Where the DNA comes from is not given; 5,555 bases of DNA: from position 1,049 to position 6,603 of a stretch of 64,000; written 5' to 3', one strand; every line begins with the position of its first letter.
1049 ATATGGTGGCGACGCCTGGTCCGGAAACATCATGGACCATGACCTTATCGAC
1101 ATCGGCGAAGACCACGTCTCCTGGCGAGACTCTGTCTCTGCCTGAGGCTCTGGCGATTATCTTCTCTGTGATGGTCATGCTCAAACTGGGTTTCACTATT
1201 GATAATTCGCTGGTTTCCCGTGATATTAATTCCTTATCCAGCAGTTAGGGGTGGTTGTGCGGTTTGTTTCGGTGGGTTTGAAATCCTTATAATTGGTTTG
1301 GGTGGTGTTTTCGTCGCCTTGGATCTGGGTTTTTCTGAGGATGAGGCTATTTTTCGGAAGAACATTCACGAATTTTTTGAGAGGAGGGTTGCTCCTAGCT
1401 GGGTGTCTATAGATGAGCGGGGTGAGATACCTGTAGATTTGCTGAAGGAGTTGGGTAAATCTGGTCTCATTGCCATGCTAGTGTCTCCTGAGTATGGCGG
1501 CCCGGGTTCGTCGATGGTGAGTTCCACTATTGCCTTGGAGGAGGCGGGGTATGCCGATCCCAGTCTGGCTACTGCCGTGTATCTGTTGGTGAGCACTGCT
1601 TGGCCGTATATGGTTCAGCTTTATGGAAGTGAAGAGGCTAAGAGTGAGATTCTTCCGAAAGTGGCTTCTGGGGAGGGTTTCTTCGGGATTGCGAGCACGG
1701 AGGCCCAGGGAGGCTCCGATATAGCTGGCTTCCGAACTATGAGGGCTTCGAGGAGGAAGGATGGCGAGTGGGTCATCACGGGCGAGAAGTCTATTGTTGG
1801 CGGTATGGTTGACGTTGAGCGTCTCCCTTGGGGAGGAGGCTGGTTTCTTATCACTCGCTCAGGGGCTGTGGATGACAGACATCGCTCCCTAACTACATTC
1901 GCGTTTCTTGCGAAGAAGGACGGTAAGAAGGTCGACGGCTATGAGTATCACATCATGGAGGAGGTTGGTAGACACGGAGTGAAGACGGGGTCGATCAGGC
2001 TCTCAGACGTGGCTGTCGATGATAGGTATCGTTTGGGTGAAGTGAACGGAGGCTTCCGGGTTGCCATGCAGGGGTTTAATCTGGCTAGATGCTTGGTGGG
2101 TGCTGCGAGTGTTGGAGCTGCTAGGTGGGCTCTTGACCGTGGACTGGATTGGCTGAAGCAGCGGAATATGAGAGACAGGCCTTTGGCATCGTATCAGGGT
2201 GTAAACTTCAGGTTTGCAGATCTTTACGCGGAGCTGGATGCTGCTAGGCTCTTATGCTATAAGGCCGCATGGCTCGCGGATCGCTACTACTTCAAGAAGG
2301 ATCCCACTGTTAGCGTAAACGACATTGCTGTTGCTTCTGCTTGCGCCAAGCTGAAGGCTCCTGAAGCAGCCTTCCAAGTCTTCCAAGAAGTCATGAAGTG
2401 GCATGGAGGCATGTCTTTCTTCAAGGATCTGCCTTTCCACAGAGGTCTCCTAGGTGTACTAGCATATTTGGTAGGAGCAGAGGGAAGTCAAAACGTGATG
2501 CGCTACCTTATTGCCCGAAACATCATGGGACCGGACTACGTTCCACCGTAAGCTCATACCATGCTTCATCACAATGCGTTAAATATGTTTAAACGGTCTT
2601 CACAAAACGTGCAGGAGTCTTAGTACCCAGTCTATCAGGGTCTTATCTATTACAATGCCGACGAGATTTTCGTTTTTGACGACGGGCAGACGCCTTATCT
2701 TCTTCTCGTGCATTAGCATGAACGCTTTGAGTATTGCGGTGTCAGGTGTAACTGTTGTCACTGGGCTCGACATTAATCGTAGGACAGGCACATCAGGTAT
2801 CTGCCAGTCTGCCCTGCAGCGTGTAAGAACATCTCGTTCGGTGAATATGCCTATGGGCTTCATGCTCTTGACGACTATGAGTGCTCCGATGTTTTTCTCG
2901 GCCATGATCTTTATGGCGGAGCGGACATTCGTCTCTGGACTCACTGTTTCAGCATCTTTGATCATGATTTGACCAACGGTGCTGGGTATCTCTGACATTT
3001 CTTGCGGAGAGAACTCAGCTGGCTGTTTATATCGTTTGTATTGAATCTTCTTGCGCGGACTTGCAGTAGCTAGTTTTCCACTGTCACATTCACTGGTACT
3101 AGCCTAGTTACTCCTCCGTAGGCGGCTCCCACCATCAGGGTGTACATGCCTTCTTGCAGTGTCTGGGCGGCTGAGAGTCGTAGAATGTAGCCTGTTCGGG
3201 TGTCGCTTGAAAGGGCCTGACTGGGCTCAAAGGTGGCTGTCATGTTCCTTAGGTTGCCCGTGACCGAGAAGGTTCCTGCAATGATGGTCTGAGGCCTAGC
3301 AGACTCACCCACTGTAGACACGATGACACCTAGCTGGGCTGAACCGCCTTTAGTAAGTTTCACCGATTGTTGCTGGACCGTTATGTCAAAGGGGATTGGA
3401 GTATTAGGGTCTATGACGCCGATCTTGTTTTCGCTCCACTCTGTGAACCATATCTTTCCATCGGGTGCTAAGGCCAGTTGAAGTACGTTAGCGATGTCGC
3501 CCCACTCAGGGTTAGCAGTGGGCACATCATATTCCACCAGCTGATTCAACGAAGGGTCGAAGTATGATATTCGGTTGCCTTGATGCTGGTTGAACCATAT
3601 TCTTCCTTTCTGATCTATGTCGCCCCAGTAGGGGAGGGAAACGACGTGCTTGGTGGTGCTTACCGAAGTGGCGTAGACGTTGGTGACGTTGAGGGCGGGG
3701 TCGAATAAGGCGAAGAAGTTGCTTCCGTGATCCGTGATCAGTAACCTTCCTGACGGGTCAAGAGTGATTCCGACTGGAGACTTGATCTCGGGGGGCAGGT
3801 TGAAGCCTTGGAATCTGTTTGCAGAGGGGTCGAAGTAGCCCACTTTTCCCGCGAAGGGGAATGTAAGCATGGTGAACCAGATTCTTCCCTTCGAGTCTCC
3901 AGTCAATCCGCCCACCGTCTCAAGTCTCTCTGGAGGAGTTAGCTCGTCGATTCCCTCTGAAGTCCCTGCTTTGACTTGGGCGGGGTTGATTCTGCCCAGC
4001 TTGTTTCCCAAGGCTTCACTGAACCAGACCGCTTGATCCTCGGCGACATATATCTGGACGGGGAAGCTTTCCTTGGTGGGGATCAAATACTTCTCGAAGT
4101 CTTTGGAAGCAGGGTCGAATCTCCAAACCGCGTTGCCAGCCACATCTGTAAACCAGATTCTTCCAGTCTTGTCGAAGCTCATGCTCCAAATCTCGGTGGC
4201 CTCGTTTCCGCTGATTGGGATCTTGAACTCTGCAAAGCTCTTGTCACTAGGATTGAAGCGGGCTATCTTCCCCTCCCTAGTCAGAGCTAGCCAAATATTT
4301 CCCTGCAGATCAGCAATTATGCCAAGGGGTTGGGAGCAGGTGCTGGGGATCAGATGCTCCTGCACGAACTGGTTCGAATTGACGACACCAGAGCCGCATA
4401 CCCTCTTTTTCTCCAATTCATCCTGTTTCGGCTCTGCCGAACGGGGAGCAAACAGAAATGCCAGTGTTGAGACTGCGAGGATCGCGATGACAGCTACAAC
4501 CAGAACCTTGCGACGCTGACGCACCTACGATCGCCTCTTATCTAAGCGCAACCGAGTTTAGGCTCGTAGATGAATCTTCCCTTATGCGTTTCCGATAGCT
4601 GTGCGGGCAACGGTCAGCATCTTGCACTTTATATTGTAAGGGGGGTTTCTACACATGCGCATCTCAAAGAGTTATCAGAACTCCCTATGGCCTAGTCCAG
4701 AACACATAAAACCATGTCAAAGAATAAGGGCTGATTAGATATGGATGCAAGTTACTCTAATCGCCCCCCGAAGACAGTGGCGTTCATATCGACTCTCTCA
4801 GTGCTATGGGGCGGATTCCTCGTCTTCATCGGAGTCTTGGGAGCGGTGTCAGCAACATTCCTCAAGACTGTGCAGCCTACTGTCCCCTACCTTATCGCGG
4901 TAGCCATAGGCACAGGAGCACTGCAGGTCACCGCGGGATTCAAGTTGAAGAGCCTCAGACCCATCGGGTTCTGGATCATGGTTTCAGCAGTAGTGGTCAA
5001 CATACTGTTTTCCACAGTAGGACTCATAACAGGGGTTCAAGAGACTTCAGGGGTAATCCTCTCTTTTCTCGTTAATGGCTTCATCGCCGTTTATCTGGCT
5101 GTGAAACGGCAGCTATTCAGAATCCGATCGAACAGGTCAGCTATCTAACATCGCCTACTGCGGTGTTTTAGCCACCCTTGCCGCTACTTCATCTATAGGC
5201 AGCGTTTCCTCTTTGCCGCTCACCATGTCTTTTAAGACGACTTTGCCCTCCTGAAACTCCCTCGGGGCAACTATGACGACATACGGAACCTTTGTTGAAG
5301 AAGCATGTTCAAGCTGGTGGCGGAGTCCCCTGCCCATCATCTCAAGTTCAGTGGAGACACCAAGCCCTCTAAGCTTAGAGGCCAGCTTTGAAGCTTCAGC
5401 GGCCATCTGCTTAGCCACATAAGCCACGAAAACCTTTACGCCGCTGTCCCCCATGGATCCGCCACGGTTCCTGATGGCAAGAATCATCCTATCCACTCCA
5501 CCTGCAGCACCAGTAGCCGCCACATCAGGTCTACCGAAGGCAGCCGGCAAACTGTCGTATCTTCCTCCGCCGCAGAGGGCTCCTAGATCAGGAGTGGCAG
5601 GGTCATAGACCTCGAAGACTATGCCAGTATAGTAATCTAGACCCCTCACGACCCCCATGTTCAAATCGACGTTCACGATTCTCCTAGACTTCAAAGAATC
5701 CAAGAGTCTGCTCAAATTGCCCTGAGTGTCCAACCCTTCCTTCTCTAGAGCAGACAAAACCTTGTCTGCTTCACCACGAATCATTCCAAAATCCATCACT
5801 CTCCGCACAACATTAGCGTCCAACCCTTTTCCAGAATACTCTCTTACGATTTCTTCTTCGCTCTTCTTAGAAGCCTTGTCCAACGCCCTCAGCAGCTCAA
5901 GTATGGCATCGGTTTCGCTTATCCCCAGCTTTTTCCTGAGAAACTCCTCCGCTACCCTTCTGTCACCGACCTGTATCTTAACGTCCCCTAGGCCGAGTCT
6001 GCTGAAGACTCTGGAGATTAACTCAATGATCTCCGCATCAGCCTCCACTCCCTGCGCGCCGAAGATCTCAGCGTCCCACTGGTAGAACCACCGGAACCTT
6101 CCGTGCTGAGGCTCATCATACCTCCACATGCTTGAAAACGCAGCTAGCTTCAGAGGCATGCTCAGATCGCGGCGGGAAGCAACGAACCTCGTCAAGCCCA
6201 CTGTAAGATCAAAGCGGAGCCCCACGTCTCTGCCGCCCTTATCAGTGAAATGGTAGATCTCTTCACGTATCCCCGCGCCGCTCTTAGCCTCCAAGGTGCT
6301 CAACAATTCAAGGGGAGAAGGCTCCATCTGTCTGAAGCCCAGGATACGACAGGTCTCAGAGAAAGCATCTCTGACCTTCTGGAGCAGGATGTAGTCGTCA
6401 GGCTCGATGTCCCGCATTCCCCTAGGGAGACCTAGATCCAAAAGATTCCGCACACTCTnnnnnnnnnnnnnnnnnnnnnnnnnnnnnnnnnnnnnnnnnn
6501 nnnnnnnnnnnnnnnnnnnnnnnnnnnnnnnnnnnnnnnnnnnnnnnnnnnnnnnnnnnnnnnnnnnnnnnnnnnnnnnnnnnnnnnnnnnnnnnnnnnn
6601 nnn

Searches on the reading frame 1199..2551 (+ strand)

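Call 18: search_protein_families(library=pfam, proteins=[window:1199-2551:+], max_evalue=0.001)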
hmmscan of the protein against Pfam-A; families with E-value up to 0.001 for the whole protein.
window:1199-2551:+ (450 aa): 4 families
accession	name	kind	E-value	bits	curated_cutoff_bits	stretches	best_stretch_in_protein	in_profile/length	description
PF00441.29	Acyl-CoA_dh_1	-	4.2e-32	111.8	22.4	1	283-442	1-149/150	Acyl-CoA dehydrogenase, C-terminal domain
PF02771.21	Acyl-CoA_dh_N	-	2.3e-26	92.8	22.9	1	46-159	1-113/113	Acyl-CoA dehydrogenase, N-terminal domain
PF08028.16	Acyl-CoA_dh_2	-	7.9e-11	42.8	22.7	1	300-415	3-118/134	Acyl-CoA dehydrogenase, C-terminal domain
PF02770.24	Acyl-CoA_dh_M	-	1.2e-07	32.3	33.3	1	164-271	2-97/97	Acyl-CoA dehydrogenase, middle domain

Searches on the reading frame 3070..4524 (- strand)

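Call 18: search_protein_families(library=pfam, proteins=[window:3070-4524:-], max_evalue=0.001)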
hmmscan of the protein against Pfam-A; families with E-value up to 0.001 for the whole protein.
window:3070-4524:- (484 aa): 5 families
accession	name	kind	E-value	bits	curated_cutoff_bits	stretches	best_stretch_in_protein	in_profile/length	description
PF24684.1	Vgb_lyase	-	3.9e-36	124.8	50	2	54-264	87-281/290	Virginiamycin B lyase family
PF08450.18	SGL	-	4.6e-16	59.6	26.3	2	117-339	8-227/246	SMP-30/Gluconolactonase/LRE-like region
PF07494.17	Reg_prop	-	3.4e-05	24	20.4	0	110-125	5-20/24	Two component regulator propeller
PF01436.27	NHL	-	0.00016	22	20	0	249-269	3-23/28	NHL repeat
PF16819.11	DUF5074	-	0.00053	19.6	27.2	0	311-386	157-226/353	Domain of unknown function (DUF5074)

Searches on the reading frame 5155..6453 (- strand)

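Call 18: search_protein_families(library=pfam, proteins=[window:5155-6453:-], max_evalue=0.001)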
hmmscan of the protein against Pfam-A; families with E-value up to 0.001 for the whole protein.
window:5155-6453:- (432 aa): 3 families
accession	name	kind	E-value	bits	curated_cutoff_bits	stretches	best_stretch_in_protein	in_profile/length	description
PF13393.11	tRNA-synt_His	-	1.2e-47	163.1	25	1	12-321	1-306/308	Histidyl-tRNA synthetase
PF03129.25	HGTP_anticodon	-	3.9e-15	56.2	21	1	340-429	1-93/94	Anticodon binding domain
PF00587.30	tRNA-synt_2b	-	4.8e-12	46.7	29.3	1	67-307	1-146/179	tRNA synthetase class II core domain (G, H, P, S and T)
